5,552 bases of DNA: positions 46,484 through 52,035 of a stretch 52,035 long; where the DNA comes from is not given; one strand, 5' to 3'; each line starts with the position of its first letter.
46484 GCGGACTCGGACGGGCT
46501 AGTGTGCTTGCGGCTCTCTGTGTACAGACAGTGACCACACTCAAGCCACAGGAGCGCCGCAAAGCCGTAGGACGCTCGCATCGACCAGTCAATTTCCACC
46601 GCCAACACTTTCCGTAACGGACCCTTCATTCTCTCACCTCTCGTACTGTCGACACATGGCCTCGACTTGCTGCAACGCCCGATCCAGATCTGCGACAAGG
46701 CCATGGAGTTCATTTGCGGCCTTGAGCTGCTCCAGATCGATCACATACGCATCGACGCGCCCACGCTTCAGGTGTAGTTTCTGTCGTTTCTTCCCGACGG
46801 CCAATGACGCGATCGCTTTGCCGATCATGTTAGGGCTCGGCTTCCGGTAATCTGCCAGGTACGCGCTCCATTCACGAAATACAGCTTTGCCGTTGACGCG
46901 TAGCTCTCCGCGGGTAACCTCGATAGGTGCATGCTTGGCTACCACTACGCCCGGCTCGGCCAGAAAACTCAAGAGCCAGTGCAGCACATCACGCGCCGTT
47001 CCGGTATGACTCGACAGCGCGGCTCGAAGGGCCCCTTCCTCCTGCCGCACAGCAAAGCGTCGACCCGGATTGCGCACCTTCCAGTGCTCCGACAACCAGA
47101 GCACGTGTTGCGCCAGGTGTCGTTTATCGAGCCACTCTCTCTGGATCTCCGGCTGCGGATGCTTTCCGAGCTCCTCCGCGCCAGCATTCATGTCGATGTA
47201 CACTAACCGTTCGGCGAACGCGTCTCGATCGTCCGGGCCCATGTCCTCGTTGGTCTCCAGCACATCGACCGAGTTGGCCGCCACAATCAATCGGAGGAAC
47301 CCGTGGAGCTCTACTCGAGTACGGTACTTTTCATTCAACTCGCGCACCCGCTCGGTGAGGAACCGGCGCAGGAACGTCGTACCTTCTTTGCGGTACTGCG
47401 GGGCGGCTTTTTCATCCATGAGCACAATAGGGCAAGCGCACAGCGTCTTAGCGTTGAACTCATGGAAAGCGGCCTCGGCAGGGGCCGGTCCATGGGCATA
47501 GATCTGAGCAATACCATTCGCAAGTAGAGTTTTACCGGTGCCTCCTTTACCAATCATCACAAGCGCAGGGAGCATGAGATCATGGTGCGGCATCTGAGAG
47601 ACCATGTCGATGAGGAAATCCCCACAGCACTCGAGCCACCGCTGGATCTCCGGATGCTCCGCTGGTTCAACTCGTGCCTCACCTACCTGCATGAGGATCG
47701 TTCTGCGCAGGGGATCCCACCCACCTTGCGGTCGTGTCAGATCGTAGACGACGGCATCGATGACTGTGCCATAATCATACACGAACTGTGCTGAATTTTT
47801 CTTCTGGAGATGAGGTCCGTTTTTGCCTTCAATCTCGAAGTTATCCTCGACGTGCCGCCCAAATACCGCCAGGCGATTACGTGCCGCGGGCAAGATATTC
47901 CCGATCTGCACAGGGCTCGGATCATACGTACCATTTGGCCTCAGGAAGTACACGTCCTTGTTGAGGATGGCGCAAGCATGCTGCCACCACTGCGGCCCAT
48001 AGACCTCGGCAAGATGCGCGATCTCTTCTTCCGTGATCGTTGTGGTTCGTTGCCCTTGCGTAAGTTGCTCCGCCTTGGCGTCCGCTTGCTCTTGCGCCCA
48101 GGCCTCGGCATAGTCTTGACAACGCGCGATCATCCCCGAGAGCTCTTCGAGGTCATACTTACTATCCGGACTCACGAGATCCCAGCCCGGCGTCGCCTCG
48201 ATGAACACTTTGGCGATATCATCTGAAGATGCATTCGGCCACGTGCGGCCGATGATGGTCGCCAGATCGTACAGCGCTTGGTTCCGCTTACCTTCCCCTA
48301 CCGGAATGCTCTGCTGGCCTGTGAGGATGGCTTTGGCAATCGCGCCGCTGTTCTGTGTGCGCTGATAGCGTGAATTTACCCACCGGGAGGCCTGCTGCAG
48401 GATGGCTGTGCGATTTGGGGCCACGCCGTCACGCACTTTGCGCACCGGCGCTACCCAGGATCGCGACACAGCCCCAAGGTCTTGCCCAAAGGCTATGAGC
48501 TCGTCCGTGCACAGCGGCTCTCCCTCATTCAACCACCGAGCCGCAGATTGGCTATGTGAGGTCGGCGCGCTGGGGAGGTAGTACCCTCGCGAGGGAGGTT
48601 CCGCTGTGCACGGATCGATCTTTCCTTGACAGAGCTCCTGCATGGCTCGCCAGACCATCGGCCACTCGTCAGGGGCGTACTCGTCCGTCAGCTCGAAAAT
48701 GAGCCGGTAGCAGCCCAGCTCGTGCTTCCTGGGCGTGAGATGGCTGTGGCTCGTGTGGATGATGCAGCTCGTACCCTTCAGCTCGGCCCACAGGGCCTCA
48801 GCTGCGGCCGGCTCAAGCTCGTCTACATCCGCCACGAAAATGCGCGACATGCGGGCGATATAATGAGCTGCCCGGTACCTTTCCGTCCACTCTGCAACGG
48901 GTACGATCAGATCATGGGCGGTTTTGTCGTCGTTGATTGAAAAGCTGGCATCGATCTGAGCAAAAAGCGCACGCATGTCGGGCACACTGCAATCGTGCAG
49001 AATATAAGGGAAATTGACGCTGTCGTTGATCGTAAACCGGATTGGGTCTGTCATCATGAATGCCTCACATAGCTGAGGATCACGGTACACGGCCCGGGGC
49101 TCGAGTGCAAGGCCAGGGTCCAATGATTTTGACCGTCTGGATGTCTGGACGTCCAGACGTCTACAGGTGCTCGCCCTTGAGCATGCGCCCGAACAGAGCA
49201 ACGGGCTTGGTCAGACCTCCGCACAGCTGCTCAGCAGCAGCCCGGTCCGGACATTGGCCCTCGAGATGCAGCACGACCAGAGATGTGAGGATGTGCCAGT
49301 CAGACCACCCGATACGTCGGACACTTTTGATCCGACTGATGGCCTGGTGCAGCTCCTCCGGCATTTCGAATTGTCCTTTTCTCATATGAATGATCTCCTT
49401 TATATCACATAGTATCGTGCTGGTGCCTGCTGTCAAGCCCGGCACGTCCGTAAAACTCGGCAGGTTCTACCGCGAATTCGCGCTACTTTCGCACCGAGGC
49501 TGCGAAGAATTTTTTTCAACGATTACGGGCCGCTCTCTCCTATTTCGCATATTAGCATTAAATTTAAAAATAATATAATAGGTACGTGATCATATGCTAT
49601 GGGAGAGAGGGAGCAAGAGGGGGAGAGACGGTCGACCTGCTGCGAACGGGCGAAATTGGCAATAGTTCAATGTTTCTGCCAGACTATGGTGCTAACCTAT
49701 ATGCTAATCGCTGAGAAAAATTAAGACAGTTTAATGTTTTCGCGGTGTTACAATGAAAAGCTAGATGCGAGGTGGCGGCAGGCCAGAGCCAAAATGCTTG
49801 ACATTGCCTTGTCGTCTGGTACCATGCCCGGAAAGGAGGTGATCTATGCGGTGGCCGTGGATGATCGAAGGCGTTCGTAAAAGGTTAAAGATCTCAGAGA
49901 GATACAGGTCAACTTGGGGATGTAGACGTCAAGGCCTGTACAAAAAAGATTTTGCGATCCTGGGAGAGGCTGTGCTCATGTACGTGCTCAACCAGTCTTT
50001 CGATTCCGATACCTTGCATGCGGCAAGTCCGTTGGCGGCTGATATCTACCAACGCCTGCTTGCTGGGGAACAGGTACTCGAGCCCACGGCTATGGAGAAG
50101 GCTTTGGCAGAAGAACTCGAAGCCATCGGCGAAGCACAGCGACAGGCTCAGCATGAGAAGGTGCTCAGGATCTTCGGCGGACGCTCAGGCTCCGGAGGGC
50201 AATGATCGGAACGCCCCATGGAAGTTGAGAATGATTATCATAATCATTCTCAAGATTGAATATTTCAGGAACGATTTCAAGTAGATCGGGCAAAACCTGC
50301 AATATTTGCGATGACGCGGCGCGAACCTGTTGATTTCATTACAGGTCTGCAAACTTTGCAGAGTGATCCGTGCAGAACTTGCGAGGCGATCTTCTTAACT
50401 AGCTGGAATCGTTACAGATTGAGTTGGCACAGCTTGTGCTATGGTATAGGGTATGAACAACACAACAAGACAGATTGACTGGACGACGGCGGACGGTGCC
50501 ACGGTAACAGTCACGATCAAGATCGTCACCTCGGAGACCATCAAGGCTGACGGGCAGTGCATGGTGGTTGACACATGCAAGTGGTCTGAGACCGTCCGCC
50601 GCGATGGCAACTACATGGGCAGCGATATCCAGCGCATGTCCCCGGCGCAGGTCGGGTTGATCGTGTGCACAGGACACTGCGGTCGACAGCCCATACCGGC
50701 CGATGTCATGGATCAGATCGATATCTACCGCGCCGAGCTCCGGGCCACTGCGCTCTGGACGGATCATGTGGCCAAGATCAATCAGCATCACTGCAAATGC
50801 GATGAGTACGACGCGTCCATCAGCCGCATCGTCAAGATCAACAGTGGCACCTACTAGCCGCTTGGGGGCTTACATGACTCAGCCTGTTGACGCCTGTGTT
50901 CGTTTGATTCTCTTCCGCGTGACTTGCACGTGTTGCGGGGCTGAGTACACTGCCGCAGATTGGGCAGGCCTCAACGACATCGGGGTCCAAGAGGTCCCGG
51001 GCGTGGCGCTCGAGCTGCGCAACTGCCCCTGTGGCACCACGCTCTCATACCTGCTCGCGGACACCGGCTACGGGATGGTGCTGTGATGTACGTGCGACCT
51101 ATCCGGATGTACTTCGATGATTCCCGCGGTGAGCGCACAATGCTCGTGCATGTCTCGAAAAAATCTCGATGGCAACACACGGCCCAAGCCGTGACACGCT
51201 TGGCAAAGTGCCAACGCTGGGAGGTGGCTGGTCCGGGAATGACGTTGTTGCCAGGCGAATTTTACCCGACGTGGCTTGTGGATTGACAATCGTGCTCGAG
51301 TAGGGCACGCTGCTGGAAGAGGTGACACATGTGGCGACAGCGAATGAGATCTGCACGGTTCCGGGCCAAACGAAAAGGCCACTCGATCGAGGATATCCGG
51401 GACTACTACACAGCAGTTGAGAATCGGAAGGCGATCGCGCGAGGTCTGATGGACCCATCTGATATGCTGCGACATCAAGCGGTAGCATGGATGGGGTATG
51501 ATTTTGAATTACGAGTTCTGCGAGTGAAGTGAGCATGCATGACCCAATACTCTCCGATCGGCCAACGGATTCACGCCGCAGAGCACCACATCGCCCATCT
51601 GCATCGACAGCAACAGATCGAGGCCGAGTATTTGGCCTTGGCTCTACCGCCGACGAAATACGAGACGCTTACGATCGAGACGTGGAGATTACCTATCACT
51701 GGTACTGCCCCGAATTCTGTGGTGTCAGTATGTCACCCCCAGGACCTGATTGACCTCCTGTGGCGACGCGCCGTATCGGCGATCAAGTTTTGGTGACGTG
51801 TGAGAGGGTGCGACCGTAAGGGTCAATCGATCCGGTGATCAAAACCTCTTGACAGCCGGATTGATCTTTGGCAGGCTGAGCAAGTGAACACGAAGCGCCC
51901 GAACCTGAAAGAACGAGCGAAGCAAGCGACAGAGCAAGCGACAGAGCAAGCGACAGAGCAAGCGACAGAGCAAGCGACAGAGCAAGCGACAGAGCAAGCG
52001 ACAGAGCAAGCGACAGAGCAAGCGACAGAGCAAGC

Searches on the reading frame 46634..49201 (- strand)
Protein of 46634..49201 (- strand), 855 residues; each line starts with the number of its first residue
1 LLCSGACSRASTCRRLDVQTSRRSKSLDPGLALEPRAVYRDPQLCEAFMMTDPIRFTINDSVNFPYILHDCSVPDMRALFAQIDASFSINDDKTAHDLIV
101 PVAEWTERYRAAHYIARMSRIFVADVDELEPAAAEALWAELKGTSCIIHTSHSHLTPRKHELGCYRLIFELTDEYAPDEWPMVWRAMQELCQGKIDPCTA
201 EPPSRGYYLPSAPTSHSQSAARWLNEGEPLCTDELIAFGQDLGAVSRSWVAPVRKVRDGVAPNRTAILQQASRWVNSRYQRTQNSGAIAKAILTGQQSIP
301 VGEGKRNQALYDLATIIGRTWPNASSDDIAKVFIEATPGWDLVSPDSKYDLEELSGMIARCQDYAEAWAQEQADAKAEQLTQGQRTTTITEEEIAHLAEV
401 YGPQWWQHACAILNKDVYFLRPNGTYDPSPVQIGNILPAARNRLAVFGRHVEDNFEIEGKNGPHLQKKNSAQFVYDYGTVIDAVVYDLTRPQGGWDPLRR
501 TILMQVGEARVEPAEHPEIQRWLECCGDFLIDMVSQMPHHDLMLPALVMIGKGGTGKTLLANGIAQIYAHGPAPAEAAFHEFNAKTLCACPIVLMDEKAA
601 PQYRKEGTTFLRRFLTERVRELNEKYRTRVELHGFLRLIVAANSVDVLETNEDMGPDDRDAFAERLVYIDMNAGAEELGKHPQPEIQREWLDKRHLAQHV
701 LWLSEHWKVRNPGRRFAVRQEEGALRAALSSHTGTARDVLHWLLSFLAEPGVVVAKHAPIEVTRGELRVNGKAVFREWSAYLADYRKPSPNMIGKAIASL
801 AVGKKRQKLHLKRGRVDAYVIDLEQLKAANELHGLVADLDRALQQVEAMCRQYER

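Call 10: search_protein_families(library=pfam, proteins=[window:46634-49201:-], max_evalue=0.01)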
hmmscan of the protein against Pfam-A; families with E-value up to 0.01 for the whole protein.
window:46634-49201:- (855 aa): 1 family
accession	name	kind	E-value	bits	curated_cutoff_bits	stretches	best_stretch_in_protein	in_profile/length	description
PF19263.5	DUF5906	-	4.4e-08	34.2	27.6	1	549-649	1-106/114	Family of unknown function (DUF5906)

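Call 24: find_related_loci(query=window:46634-49201:-, collection=viral_contigs, flank=10000)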
Query window:46634-49201:- (855 aa) in viral_contigs; peptide patterns used: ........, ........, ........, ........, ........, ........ (x = any residue, [..] = any of these).
2 stretches matched a pattern, but none encodes a relative of the query by tblastn (E <= 1e-3).

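Call 76: search_dna_similar(query=window:46634-49201:-, collection=phages, mode=protein, max_rows=15)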
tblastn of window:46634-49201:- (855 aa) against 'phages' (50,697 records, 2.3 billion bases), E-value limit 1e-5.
No match.

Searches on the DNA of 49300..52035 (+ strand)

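Call 8: search_dna_similar(query=window:49300-52035:+, collection=phages, mode=near, max_rows=25)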
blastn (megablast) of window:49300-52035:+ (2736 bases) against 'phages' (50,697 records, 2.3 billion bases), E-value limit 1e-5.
No match.
